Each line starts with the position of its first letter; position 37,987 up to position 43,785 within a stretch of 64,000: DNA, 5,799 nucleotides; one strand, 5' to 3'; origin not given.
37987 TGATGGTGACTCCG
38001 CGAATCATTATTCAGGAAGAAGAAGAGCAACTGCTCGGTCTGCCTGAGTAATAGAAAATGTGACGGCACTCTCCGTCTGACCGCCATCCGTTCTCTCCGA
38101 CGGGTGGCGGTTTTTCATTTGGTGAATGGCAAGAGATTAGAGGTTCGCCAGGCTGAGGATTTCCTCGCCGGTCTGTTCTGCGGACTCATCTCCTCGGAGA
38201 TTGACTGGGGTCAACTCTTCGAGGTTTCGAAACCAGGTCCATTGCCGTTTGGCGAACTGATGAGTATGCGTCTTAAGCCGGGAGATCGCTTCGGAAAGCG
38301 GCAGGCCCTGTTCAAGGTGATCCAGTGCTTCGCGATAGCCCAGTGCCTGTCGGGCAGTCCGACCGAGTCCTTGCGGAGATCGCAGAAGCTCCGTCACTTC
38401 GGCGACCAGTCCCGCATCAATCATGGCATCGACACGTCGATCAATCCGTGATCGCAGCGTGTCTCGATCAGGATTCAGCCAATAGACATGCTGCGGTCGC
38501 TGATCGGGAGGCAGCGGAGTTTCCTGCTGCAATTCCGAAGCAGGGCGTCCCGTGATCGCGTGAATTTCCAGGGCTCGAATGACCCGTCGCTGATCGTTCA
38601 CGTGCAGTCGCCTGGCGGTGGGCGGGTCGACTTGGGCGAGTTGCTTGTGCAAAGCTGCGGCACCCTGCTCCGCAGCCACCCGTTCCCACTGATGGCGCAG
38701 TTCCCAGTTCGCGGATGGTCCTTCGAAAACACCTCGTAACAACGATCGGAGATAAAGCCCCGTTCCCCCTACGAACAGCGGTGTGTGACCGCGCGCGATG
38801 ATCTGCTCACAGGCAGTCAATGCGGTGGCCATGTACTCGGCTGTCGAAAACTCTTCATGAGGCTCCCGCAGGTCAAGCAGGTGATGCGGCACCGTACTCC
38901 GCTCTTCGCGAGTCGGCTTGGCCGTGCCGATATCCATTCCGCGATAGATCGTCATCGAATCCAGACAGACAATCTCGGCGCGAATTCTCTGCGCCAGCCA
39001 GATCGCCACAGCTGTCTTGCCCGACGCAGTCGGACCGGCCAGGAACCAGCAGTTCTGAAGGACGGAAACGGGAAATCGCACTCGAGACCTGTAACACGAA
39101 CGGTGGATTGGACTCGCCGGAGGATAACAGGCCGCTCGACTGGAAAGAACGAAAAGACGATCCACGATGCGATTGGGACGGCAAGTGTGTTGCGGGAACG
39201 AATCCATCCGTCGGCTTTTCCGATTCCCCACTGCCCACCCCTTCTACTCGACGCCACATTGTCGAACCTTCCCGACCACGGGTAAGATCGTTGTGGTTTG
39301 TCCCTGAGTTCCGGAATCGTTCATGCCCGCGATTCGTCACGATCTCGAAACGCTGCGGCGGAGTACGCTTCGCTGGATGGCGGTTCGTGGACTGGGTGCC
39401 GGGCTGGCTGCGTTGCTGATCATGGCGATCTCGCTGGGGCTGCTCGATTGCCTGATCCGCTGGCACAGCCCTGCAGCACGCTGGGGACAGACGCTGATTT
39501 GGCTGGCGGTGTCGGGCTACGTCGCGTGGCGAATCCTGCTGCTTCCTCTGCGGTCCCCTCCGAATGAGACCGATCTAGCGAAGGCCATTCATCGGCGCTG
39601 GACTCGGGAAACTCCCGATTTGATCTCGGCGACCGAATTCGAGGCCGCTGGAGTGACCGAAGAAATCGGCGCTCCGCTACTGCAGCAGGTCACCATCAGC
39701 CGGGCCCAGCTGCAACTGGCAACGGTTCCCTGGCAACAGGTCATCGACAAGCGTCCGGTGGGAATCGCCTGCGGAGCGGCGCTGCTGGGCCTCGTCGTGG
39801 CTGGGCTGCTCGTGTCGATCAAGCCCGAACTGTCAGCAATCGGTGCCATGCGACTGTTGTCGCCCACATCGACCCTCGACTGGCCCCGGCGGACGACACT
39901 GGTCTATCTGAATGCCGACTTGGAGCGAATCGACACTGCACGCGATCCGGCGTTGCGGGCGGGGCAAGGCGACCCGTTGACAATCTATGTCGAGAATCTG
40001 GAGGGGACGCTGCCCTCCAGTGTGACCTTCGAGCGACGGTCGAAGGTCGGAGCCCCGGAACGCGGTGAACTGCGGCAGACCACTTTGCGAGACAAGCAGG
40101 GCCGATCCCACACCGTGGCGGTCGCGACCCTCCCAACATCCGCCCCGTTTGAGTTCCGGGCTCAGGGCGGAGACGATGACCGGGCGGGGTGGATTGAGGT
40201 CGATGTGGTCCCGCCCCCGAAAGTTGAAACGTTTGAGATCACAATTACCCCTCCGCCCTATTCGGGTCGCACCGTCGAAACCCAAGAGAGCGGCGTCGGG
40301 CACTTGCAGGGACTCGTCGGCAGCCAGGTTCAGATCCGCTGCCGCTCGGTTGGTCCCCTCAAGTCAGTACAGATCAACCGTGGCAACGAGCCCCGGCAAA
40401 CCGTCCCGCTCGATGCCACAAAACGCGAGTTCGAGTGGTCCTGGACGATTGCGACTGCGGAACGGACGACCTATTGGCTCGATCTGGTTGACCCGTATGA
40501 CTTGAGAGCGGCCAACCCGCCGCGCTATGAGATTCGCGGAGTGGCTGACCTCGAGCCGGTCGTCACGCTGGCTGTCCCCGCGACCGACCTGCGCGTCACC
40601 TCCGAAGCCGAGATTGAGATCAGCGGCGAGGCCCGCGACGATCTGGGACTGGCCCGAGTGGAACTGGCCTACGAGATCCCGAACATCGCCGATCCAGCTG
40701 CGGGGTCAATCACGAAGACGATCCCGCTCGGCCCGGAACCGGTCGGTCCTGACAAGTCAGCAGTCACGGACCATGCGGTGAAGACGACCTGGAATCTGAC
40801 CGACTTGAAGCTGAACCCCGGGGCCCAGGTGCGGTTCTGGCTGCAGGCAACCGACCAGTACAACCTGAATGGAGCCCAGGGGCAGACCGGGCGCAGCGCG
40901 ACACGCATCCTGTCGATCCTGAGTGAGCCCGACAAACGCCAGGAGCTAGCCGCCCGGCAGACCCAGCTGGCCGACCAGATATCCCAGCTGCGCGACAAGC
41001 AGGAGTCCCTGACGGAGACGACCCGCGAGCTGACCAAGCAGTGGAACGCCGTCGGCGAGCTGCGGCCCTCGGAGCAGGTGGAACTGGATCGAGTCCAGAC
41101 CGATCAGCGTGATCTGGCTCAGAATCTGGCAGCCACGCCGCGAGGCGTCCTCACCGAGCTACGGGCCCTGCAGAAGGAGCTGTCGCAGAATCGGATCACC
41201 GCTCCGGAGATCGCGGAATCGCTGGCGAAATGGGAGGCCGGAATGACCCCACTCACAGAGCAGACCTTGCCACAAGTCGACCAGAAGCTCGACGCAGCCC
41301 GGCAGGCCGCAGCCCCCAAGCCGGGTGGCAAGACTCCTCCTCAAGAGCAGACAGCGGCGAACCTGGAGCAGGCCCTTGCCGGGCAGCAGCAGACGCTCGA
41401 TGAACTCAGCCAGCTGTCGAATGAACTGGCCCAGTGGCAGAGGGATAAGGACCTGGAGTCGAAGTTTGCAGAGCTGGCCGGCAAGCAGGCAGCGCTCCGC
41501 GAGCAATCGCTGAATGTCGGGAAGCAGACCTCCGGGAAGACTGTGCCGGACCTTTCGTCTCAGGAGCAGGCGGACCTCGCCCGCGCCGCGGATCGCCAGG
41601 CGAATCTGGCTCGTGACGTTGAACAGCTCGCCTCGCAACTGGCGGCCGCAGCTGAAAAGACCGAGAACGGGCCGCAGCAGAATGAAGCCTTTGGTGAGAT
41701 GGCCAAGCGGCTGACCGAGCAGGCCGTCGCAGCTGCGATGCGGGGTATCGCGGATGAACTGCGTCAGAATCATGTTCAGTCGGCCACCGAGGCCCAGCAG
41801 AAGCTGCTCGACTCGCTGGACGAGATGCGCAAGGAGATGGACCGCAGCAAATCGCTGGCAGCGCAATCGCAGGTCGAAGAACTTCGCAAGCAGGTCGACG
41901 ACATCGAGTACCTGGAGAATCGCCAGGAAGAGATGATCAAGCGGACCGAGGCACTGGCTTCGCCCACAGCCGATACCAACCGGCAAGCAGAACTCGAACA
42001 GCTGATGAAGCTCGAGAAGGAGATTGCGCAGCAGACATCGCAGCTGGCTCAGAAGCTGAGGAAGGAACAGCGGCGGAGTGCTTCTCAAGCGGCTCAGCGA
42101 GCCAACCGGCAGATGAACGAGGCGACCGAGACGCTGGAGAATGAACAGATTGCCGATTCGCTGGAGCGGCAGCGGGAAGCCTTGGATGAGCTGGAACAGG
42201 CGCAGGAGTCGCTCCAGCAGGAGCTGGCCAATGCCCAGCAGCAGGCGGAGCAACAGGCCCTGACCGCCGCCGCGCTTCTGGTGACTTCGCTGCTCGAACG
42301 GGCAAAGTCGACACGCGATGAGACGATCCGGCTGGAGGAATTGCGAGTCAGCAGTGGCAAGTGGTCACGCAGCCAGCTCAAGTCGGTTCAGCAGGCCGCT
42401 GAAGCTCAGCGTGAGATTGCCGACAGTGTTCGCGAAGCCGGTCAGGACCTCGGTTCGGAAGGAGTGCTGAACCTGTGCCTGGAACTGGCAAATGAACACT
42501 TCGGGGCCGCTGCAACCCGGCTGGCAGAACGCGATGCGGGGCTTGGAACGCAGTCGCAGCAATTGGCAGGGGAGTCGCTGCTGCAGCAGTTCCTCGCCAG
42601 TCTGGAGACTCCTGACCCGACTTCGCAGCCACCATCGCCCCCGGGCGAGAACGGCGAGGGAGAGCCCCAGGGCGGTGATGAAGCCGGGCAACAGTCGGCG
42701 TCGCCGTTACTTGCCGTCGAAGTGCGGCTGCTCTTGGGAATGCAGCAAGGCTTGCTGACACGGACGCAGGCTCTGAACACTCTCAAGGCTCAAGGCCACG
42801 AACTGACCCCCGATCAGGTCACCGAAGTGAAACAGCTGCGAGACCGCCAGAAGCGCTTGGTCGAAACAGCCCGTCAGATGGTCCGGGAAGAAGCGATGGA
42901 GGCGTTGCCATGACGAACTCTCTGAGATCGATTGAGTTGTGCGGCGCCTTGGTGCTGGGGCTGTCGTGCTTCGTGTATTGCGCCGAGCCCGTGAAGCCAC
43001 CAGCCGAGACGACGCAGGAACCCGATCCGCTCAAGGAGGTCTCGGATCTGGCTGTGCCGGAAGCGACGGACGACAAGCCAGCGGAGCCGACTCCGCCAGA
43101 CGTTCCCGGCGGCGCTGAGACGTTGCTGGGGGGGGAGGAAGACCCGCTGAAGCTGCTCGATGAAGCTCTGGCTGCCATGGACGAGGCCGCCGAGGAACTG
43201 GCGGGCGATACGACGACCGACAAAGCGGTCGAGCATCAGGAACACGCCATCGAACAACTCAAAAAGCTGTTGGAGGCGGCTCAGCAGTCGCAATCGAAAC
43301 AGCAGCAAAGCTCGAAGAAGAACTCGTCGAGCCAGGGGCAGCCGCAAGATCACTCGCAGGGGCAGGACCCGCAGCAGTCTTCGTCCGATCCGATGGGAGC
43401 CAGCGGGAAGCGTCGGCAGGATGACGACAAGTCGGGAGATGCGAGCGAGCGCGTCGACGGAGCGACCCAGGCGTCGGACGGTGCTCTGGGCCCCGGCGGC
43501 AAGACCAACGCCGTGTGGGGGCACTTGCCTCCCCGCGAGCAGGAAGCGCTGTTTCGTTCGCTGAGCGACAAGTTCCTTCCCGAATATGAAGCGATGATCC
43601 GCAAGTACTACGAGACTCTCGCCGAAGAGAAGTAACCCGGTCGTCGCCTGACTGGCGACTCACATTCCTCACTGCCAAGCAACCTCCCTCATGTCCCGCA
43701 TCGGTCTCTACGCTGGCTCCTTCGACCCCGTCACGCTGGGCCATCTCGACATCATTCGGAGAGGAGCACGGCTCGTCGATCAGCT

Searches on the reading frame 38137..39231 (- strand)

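Call 7: search_protein_families(library=pfam, proteins=[window:38137-39231:-], max_evalue=0.01)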
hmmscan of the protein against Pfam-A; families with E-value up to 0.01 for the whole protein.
window:38137-39231:- (364 aa): 3 families
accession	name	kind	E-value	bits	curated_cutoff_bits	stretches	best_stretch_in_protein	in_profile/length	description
PF01715.23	IPPT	-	8.6e-86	288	23.6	1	95-336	2-242/243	IPP transferase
PF01745.22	IPT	-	3.7e-07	30.2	20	1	62-141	4-83/233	Isopentenyl transferase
PF13671.12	AAA_33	-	0.0098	16.6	27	0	63-93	3-33/143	AAA domain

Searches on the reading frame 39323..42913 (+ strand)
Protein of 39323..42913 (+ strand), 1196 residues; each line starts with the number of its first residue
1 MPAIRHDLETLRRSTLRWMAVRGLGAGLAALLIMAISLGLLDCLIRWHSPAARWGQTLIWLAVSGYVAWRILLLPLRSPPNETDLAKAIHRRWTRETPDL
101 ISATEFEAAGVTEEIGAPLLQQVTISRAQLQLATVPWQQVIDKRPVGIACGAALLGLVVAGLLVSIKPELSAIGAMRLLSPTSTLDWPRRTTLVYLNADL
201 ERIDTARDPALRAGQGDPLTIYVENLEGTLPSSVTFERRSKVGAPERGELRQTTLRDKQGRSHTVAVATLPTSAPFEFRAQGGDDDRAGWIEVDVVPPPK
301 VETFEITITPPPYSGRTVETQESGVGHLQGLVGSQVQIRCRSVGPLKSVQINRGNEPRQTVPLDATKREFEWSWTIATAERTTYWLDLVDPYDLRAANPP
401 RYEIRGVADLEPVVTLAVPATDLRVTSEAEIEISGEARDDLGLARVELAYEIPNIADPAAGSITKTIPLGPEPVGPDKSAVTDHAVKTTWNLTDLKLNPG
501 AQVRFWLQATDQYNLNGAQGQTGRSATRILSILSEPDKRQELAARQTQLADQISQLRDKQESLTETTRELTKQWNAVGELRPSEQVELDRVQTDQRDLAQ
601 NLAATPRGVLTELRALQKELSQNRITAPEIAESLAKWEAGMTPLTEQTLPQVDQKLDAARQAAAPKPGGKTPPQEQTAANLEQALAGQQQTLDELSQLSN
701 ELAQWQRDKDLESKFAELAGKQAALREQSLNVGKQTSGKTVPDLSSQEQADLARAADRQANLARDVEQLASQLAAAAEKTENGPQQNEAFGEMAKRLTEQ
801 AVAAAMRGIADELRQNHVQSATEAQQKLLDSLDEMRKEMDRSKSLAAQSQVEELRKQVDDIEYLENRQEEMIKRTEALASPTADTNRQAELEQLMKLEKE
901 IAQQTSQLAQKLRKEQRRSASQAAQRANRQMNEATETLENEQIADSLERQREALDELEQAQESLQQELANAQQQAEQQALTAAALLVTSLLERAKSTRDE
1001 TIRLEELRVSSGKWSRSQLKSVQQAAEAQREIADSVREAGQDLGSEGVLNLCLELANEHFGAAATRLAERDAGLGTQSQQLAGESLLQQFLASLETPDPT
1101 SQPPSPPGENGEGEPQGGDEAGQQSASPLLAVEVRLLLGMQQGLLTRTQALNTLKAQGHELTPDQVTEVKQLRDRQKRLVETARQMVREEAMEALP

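Call 7: search_protein_families(library=pfam, proteins=[window:39323-42913:+], max_evalue=0.01)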
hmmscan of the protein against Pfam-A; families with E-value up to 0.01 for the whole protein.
window:39323-42913:+ (1196 aa): 1 family
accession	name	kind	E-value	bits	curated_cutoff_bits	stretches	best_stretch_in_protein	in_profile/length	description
PF17957.7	Big_7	-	0.0005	21.1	24.1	1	412-448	1-37/70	Bacterial Ig domain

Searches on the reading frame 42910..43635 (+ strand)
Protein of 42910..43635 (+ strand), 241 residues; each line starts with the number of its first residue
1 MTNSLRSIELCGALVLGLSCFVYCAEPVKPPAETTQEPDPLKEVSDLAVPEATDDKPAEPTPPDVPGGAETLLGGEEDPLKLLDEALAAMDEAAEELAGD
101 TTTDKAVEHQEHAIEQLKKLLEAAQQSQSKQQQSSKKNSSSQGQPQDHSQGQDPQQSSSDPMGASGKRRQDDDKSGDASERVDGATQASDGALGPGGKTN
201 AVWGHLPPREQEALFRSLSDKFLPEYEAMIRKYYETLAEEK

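Call 7: search_protein_families(library=pfam, proteins=[window:42910-43635:+], max_evalue=0.01)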
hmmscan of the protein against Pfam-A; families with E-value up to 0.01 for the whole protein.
window:42910-43635:+ (241 aa): 3 families
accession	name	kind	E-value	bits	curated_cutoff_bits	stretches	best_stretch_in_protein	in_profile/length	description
PF13779.11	DUF4175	-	5.3e-06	25.2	27.3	1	78-173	695-779/825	Domain of unknown function (DUF4175)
PF09753.14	Use1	-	0.00091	19.4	38.3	1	83-168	28-113/243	Membrane fusion protein Use1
PF20253.3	DUF6604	-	0.0052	16.7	27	1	80-175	75-164/251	Family of unknown function (DUF6604)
